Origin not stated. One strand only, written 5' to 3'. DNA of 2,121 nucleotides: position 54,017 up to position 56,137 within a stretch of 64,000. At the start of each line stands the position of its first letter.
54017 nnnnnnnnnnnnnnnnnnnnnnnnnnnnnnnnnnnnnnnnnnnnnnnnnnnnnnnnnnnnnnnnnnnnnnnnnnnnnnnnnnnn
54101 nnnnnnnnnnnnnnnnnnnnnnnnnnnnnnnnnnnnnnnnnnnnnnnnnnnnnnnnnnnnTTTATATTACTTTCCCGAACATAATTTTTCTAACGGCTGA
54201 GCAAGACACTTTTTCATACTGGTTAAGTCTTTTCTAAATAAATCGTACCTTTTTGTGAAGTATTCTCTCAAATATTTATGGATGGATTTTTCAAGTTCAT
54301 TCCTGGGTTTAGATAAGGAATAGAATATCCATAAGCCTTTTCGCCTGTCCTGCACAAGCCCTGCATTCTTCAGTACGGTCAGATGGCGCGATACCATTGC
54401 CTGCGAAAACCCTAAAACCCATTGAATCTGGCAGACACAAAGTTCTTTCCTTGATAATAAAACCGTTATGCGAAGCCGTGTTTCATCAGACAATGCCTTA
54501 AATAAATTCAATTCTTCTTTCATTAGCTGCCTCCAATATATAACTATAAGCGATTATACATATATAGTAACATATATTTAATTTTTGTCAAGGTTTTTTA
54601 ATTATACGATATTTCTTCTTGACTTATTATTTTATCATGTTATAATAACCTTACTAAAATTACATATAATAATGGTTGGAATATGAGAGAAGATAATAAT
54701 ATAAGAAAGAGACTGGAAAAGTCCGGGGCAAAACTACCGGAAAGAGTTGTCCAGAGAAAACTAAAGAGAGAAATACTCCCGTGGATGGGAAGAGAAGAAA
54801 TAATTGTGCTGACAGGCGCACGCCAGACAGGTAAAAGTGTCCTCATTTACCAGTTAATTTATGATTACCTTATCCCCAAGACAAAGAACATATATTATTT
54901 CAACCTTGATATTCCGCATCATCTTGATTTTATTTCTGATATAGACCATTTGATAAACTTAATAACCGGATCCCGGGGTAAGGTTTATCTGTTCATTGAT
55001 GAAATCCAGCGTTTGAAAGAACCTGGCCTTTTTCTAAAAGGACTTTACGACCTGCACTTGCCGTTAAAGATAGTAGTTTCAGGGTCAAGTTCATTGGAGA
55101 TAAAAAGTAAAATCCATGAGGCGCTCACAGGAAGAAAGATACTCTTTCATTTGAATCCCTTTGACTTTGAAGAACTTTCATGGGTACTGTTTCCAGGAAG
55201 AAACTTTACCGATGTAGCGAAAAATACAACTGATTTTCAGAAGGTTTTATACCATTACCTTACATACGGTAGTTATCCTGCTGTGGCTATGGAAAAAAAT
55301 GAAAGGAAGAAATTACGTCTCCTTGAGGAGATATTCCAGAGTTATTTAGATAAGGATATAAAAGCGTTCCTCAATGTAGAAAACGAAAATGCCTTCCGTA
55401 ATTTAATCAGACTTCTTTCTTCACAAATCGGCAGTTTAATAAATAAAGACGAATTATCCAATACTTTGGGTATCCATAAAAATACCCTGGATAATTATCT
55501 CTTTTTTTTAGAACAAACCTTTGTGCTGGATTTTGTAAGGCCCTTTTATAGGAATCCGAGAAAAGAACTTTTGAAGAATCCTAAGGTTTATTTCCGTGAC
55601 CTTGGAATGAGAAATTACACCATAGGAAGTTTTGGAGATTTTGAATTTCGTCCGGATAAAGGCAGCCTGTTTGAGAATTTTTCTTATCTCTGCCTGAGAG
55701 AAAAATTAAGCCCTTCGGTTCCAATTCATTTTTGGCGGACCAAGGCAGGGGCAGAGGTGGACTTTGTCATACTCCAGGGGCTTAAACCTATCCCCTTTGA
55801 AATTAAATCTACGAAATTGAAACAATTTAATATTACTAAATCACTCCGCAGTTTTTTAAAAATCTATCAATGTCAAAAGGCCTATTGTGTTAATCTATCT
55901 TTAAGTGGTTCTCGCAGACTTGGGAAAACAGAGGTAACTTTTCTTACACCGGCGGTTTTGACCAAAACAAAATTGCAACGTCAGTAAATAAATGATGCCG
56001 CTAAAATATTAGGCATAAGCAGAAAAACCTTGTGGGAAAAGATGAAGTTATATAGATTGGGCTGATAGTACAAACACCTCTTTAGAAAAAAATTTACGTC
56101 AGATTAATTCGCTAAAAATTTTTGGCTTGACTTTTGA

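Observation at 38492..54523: PhnD/AioX-like binder, kinase and sigma-54 regulator controlling a molybdoenzyme-cytochrome locus next to arsR-acr3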

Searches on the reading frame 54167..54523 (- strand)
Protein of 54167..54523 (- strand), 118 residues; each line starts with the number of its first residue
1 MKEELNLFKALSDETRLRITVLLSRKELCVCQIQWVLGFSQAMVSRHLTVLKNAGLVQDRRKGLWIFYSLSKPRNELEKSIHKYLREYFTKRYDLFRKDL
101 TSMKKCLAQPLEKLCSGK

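Call 5: search_protein_families(library=pfam, proteins=[window:54167-54523:-], max_evalue=0.01)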
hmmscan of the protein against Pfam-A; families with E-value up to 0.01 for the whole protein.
window:54167-54523:- (118 aa): 2 families
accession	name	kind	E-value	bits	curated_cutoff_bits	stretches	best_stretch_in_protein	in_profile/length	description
PF01022.26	HTH_5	-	4.1e-15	55.8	22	1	13-58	1-46/47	Bacterial regulatory protein, arsR family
PF12840.13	HTH_20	-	0.00021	21.6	27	1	11-57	1-48/51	Helix-turn-helix domain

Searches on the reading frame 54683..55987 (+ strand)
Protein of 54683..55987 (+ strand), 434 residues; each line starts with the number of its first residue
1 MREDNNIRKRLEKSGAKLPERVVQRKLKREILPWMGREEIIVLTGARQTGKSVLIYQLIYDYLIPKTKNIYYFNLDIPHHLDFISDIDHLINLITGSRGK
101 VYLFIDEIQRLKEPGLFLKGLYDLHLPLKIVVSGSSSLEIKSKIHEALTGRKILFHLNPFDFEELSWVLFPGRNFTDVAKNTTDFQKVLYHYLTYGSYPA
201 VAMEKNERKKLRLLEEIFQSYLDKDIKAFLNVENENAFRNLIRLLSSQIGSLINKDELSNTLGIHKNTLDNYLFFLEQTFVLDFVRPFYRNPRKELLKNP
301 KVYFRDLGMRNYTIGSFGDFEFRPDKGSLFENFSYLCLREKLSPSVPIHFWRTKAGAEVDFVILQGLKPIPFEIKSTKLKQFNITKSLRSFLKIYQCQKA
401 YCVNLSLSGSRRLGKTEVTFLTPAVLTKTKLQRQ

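Call 5: search_protein_families(library=pfam, proteins=[window:54683-55987:+], max_evalue=0.01)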
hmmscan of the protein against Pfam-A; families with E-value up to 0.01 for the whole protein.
window:54683-55987:+ (434 aa): 7 families
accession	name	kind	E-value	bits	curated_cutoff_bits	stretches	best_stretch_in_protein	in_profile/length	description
PF13635.12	DUF4143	-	9.1e-37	126.7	28.1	1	224-376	2-159/160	Domain of unknown function (DUF4143)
PF13173.12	AAA_14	-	1.6e-32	112.7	27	1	38-165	2-128/129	AAA domain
PF01637.24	ATPase_2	-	1.3e-06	28.8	33.2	0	33-75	13-57/225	ATPase domain predominantly from Archaea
PF25199.1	nSTAND_NTPase5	-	1.5e-05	25.3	34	1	19-111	20-108/145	Novel STAND NTPase 5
PF13481.12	AAA_25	-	0.00089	19.4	27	1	31-62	26-57/195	AAA domain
PF13191.12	AAA_16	-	0.0011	19.9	32.6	0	36-59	22-45/167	AAA ATPase domain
PF13401.12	AAA_22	-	0.0022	18.8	27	0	38-59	5-26/130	AAA domain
